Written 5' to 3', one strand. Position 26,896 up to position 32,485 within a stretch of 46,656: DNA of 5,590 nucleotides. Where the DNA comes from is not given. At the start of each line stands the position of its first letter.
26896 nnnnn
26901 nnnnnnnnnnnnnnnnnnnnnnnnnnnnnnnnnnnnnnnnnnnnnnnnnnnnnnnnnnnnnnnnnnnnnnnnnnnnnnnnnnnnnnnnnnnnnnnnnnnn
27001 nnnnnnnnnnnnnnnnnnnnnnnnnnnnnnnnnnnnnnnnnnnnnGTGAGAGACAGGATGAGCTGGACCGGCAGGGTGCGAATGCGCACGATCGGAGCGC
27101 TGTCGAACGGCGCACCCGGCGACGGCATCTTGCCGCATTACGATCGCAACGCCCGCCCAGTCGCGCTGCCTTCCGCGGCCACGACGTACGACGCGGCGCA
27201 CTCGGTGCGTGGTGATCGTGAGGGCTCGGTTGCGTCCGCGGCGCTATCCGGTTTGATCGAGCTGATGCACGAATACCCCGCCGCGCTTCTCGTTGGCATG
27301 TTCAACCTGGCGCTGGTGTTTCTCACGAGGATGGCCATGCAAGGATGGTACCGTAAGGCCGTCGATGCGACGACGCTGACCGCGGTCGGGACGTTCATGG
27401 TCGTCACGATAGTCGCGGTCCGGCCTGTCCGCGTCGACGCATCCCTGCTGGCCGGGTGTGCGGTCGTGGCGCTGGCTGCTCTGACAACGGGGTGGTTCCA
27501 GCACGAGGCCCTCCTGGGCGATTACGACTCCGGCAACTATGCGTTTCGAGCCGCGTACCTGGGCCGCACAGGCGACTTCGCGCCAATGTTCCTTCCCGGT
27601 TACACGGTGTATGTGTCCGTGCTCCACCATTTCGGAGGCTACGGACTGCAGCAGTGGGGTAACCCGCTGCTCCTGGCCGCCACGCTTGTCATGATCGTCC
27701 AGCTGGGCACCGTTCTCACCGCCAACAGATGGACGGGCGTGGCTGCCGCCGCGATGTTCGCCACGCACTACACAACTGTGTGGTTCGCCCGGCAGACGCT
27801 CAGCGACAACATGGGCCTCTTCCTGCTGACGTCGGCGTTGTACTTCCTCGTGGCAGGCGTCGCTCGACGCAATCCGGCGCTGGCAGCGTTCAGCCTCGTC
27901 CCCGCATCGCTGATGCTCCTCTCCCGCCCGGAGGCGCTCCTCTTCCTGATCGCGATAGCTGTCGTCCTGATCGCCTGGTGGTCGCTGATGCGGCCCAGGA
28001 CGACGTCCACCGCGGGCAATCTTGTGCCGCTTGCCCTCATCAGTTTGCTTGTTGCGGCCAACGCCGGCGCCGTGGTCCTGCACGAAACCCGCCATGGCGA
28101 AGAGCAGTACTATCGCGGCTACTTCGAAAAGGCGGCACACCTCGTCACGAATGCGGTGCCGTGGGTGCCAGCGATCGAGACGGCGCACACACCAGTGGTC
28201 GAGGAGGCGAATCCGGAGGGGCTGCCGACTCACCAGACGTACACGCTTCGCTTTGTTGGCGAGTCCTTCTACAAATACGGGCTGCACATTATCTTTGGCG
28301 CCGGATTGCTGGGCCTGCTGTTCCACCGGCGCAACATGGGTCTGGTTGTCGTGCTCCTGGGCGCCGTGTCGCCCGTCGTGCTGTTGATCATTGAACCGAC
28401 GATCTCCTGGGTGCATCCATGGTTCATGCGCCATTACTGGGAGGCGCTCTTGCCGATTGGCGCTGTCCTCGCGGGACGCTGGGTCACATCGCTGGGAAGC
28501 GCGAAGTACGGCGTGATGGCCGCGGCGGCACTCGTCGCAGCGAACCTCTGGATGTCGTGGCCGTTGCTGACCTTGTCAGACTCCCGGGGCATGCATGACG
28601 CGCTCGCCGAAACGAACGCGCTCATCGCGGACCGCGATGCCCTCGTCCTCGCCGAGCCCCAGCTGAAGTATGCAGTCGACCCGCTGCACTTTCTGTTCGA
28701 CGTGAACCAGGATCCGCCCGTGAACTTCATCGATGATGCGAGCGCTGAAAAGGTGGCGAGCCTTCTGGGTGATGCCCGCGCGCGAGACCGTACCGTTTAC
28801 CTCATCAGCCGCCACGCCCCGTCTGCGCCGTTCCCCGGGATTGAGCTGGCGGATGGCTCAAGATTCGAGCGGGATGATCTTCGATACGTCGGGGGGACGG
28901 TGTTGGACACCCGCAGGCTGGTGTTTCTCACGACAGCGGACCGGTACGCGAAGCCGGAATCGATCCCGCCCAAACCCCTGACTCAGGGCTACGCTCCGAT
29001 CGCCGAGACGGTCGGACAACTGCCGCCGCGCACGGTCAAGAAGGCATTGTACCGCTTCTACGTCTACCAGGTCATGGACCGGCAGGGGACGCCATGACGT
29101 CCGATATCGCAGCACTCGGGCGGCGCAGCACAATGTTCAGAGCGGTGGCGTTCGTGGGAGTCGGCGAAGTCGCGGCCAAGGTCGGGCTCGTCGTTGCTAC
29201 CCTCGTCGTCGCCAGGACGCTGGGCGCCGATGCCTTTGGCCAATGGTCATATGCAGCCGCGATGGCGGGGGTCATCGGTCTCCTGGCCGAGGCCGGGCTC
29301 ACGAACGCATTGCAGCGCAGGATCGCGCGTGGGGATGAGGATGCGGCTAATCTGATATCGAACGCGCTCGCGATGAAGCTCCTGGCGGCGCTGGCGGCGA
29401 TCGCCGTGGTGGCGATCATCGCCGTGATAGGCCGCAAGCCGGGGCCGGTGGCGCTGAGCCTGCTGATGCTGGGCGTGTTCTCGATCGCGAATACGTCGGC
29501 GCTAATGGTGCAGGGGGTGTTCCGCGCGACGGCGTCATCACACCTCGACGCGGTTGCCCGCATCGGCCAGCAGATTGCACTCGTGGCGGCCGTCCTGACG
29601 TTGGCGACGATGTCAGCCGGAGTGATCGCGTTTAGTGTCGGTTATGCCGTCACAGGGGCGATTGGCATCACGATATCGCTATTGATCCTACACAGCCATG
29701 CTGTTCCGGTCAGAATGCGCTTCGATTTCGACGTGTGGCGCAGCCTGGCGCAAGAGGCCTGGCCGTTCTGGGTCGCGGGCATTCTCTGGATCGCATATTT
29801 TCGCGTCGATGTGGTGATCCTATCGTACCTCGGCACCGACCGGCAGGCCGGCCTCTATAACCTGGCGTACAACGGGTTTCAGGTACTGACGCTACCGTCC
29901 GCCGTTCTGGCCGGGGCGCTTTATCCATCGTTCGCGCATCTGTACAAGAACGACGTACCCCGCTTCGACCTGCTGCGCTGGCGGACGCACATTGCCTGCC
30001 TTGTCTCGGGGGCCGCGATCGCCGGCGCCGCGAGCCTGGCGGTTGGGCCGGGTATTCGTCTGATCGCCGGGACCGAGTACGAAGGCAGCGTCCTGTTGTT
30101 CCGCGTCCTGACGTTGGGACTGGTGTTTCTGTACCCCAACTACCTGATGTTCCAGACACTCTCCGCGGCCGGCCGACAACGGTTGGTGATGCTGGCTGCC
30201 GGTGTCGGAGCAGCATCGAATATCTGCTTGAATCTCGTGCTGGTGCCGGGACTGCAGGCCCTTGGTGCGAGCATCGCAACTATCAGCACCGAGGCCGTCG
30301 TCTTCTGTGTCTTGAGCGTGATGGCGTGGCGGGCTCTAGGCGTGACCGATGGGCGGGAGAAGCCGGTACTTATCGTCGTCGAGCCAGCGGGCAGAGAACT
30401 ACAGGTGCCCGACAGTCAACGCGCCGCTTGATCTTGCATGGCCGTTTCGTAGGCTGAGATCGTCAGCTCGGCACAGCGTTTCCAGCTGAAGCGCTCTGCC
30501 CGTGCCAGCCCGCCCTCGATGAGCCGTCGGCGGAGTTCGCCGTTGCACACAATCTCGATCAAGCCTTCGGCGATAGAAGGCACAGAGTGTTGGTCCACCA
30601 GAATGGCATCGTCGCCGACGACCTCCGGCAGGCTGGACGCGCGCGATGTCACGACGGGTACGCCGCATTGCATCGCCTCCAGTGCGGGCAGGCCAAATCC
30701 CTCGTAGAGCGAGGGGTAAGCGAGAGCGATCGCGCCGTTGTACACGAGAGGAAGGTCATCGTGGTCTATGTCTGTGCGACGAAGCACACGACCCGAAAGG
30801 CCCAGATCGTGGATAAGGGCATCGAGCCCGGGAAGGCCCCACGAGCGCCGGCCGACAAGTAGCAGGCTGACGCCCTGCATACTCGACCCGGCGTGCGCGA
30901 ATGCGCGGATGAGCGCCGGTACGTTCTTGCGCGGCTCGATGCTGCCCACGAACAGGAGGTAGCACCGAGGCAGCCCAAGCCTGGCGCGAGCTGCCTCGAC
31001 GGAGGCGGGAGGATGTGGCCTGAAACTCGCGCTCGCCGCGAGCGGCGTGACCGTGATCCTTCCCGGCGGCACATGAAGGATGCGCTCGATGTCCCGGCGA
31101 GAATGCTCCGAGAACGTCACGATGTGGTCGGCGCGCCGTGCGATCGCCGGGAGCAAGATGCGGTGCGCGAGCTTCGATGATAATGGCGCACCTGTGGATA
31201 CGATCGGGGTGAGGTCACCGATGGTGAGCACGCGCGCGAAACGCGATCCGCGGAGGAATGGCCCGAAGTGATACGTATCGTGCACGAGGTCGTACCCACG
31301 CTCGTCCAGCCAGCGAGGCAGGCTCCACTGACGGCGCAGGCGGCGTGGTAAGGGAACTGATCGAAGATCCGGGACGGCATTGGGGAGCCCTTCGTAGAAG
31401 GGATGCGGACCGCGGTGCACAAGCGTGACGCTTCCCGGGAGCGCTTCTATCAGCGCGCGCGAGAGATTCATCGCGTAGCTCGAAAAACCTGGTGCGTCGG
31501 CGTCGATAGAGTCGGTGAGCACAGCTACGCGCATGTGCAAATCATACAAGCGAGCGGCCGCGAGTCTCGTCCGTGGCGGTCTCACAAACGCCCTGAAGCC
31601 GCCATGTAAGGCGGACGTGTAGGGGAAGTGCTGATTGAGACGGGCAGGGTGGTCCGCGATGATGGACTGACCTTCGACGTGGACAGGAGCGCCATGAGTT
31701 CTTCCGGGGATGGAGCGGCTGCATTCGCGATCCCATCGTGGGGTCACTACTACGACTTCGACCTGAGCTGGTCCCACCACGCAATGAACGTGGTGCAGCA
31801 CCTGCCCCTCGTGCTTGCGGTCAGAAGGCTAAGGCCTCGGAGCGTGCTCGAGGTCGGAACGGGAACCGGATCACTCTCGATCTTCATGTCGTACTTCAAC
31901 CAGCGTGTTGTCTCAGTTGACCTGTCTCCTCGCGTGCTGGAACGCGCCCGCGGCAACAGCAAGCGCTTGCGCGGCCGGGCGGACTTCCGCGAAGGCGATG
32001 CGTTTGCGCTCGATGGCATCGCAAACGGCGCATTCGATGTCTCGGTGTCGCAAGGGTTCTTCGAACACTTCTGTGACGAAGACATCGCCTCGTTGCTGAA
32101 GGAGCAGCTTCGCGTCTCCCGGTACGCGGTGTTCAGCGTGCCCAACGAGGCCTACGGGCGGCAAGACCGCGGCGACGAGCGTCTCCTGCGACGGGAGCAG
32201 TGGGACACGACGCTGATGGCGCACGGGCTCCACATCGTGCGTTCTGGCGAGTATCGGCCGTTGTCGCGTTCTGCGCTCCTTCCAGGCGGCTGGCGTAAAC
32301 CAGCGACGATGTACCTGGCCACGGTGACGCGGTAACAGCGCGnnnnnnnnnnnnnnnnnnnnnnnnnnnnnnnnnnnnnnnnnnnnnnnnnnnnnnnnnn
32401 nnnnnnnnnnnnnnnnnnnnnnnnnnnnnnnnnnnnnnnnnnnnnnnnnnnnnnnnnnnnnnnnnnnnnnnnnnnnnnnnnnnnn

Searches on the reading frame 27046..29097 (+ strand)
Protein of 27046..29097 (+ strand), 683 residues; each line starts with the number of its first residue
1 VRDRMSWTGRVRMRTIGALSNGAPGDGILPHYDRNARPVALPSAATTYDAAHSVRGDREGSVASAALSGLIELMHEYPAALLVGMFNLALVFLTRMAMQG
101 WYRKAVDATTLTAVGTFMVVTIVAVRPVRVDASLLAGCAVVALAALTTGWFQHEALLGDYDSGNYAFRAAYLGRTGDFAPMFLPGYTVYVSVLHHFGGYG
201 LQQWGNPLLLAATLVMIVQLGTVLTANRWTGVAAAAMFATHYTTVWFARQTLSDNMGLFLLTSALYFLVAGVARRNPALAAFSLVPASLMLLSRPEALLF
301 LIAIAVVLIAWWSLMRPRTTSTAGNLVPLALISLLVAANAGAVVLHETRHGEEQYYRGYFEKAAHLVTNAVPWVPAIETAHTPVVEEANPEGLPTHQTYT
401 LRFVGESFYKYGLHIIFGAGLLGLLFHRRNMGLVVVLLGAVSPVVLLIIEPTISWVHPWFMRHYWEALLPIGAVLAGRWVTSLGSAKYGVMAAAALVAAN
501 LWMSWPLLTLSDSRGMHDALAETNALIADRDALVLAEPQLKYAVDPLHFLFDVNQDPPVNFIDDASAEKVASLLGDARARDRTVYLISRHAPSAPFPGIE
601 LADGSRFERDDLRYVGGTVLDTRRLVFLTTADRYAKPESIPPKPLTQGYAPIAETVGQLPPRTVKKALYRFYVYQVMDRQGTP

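Call 3: search_protein_families(library=pfam, proteins=[window:27046-29097:+], max_evalue=0.01)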
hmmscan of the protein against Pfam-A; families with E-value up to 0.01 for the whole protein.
window:27046-29097:+ (683 aa): 1 family
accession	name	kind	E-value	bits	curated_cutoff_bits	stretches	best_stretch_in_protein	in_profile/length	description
PF13231.12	PMT_2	-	0.0012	19.5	26.1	1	209-333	31-155/160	Dolichyl-phosphate-mannose-protein mannosyltransferase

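Call 10: search_protein_families(library=ncbifam, proteins=[window:27046-29097:+], max_evalue=0.1)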
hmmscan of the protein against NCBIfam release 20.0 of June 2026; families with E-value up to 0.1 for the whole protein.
window:27046-29097:+ (683 aa): 0 families

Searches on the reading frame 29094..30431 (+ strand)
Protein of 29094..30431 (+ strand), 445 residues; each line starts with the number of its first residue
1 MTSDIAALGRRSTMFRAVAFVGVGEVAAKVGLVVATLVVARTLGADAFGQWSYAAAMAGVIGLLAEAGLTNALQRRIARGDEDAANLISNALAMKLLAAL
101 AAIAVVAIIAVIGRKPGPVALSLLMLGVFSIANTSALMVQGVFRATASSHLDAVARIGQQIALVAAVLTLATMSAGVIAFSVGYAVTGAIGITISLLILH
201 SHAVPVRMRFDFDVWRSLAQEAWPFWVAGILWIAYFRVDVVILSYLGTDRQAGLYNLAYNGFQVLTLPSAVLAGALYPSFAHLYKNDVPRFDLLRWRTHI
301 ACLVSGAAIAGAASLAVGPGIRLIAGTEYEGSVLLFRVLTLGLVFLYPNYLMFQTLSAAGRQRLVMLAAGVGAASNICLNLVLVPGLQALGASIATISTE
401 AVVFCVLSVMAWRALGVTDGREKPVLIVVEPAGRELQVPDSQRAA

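Call 8: search_protein_families(library=pfam, proteins=[window:29094-30431:+], max_evalue=0.001)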
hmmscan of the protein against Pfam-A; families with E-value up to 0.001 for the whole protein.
window:29094-30431:+ (445 aa): 2 families
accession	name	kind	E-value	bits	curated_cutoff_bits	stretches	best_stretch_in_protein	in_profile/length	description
PF01943.22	Polysacc_synt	-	1.6e-21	77.4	28.2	1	34-282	21-272/274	Polysaccharide biosynthesis protein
PF13440.11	Polysacc_synt_3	-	1.6e-12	47.7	23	1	38-287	1-247/293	Polysaccharide biosynthesis protein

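Call 10: search_protein_families(library=ncbifam, proteins=[window:29094-30431:+], max_evalue=0.1)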
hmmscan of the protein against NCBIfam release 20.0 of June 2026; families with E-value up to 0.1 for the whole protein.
window:29094-30431:+ (445 aa): 1 family
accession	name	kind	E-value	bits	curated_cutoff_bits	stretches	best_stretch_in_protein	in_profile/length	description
NF041871.1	Wzx_EPS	equivalog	2e-10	40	800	1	34-404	23-392/492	exopolysaccharide biosynthesis flippase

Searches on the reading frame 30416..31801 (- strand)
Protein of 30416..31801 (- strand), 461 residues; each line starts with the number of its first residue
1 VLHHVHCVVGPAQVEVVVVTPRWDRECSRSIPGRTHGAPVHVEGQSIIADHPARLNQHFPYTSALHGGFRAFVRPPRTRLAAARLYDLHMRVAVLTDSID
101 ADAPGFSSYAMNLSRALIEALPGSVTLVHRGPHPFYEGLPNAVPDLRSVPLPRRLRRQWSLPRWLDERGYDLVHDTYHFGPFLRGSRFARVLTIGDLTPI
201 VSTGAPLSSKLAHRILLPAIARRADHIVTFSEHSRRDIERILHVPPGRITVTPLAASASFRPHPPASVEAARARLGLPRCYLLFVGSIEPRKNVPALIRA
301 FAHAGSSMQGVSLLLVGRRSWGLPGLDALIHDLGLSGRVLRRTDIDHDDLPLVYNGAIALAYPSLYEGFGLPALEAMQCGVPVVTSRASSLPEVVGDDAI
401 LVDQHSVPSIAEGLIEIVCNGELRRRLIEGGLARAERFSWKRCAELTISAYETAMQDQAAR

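Call 8: search_protein_families(library=pfam, proteins=[window:30416-31801:-], max_evalue=0.001)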
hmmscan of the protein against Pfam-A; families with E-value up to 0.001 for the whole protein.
window:30416-31801:- (461 aa): 5 families
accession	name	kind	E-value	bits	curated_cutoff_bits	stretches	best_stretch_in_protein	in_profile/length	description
PF00534.26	Glycos_transf_1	-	1.1e-28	100.3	26.4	1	281-431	17-169/172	Glycosyl transferases group 1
PF13692.12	Glyco_trans_1_4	-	8.4e-24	84.9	27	1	281-418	3-140/142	Glycosyl transferases group 1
PF13439.12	Glyco_transf_4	-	3.9e-11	43.7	28.5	1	106-253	4-163/170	Glycosyltransferase Family 4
PF20706.3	GT4-conflict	-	4.3e-11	42.9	26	1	219-404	142-327/385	Family 4 Glycosyltransferase in conflict systems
PF13579.12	Glyco_trans_4_4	-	2e-10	41.7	29.7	1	106-254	3-157/158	Glycosyl transferase 4-like domain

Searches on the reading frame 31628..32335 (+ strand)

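Call 57: search_protein_families(library=pfam, proteins=[window:31628-32335:+], max_evalue=0.001)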
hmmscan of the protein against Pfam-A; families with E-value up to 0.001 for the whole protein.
window:31628-32335:+ (235 aa): 6 families
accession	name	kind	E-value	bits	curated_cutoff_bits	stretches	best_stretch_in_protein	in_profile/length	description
PF13649.12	Methyltransf_25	-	1.8e-15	57.8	27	1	73-163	1-92/97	Methyltransferase domain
PF08241.18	Methyltransf_11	-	4.6e-14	53.2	21.2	1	74-164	1-87/95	Methyltransferase domain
PF13847.12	Methyltransf_31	-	5.5e-11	42.8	27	1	72-152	6-91/145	Methyltransferase domain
PF08242.18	Methyltransf_12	-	2e-09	38.5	30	1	74-159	1-87/98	Methyltransferase domain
PF13489.12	Methyltransf_23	-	9.9e-09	35.6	27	1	52-184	5-131/164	Methyltransferase domain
PF05175.20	MTS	-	0.00079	19.5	23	0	69-138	31-101/170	Methyltransferase small domain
